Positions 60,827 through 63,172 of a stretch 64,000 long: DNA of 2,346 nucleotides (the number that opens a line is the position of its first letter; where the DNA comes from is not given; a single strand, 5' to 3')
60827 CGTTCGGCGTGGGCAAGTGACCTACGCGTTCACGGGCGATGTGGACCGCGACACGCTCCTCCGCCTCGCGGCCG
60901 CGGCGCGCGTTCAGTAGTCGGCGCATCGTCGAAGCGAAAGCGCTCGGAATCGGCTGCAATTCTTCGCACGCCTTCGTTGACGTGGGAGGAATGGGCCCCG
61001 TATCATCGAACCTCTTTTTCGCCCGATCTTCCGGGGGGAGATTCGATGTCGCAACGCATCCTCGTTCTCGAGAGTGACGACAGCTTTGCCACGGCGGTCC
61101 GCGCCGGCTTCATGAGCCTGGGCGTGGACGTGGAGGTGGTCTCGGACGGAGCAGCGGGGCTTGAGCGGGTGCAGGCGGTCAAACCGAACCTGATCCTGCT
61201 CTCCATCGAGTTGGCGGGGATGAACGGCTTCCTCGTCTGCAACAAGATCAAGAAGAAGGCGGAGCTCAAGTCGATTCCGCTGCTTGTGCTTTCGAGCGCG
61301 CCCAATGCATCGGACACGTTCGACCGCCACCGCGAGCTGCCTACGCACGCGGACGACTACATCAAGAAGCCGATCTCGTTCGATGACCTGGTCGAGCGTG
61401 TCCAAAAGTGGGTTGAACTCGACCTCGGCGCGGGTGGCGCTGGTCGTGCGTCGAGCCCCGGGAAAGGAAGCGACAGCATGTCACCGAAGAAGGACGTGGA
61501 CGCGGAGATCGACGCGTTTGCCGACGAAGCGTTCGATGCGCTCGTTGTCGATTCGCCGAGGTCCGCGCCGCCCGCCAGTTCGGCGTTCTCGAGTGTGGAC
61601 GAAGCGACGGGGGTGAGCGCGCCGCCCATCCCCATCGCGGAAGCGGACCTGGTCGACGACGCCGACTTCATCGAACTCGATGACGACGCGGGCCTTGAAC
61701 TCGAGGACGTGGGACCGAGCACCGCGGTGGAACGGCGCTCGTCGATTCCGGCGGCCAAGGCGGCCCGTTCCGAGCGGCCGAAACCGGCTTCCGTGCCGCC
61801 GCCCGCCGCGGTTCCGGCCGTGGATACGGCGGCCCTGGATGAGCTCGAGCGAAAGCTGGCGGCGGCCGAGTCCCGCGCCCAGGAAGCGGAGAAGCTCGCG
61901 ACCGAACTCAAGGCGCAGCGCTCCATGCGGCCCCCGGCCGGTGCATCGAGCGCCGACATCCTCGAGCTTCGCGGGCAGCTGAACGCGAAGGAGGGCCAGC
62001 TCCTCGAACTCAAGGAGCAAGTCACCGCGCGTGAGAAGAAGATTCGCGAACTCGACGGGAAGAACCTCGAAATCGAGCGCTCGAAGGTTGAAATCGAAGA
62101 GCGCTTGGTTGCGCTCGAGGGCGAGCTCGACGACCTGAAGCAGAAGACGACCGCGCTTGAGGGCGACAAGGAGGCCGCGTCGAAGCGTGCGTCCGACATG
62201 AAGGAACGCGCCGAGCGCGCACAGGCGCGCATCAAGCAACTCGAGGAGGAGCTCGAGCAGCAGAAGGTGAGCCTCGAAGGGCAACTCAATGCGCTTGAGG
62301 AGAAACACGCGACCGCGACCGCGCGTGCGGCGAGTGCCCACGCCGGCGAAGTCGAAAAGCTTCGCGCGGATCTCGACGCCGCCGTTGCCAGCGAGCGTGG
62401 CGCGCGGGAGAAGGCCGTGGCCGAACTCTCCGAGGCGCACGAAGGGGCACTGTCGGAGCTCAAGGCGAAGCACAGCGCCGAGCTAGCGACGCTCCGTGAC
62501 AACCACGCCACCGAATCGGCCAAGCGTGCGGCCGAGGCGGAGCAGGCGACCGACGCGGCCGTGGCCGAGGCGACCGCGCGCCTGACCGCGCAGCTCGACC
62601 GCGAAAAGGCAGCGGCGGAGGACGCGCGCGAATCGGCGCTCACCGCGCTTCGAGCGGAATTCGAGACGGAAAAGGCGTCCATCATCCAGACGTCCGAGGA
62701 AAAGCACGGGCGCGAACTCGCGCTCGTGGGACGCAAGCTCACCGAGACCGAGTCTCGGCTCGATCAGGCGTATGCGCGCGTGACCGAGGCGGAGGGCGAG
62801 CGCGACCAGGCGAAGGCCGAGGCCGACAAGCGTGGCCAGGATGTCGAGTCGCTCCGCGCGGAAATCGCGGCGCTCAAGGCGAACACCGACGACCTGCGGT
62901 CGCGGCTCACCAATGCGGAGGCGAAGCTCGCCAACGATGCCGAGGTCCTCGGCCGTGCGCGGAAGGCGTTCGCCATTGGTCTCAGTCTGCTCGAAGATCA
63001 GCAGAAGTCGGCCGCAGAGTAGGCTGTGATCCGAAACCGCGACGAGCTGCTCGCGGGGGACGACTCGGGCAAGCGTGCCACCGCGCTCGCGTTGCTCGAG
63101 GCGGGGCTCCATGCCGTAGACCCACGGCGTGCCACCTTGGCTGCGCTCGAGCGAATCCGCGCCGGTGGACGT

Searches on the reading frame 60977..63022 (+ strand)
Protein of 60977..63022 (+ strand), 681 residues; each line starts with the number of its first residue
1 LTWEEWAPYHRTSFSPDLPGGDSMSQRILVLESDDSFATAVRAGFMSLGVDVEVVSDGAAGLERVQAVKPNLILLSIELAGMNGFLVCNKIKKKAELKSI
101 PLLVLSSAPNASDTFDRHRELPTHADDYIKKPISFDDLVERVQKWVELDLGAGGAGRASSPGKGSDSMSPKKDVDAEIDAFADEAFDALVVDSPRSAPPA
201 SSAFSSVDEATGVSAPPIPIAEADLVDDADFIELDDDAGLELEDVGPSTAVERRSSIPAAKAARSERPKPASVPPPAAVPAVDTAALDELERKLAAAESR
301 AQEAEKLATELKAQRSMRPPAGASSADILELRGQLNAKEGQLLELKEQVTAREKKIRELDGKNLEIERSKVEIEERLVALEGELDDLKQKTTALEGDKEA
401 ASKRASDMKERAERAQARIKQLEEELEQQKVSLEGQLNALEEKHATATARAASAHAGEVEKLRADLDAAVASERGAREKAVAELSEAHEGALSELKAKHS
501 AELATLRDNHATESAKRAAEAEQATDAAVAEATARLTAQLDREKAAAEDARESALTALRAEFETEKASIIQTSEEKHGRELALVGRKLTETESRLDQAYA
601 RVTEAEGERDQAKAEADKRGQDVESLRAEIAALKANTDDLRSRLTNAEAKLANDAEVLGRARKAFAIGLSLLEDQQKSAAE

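Call 55: search_protein_families(library=pfam, proteins=[window:60977-63022:+], max_evalue=0.01)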
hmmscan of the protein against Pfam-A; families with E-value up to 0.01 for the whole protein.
window:60977-63022:+ (681 aa): 1 family
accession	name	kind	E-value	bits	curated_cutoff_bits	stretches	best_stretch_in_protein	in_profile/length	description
PF00072.30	Response_reg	-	2.5e-15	57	30.2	1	28-143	1-111/111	Response regulator receiver domain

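Call 101: search_protein_families(library=ncbifam, proteins=[window:60977-63022:+], max_evalue=0.00001)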
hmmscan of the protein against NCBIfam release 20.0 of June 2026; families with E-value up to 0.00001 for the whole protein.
window:60977-63022:+ (681 aa): 46 families (the best 25 are shown)
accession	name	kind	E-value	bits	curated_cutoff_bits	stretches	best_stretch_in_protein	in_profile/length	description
NF040689.1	MtrAB_MtrA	equivalog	3.9e-16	59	300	1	28-144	1-111/219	MtrAB system response regulator MtrA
TIGR02154.1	PhoB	equivalog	4e-16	59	296.2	1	24-143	1-117/226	phosphate regulon transcriptional regulator PhoB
NF041733.1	resp_reg_CseB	equivalog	8.4e-15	54.8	350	1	27-144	2-113/228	two-component system response regulator CseB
NF045944.1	ResRegRpaBCyano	equivalog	1.1e-13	51.1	330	1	44-144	16-110/229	response regulator transcription factor RpaB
TIGR01387.1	cztR_silR_copR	subfamily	2.3e-13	50.3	279.2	1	28-144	1-112/218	heavy metal response regulator transcription factor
NF040534.1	resp_reg_YycF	equivalog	3.5e-13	49.4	340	1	27-144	2-113/231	response regulator YycF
NF008296.0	PRK11083.1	equivalog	1.2e-12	47.7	273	1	25-144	3-116/228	two-component system response regulator CreB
NF007135.0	PRK09581.1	equivalog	1.2e-12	47.4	474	1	24-145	1-119/457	PleD family two-component system response regulator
NF045914.1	RespRegNblR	equivalog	8e-12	45.2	300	1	25-147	6-123/228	response regulator transcription factor NblR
NF038297.2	hybrid_HK_HrmK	equivalog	9e-12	44.4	725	1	22-144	487-606/607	hybrid histidine kinase/response regulator HrmK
NF012023.0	PRK15479.1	equivalog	1.2e-11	44.6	337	1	27-144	2-114/224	transcriptional regulator TctD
NF045991.1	RespRegCtrARhodob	equivalog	1.3e-11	44.7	350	1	27-146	2-116/224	response regulator transcription factor CtrA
NF000402.1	vanR-B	exception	1.4e-11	44.3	480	1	24-144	1-115/219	vancomycin resistance response regulator transcription factor VanR-B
NF008567.0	PRK11517.1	equivalog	3.3e-11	43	353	1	27-143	2-112/223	response regulator transcription factor HprR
NF007982.1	PRK10710.1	equivalog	7.5e-11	42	380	1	25-144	7-120/235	envelope stress response regulator BaeR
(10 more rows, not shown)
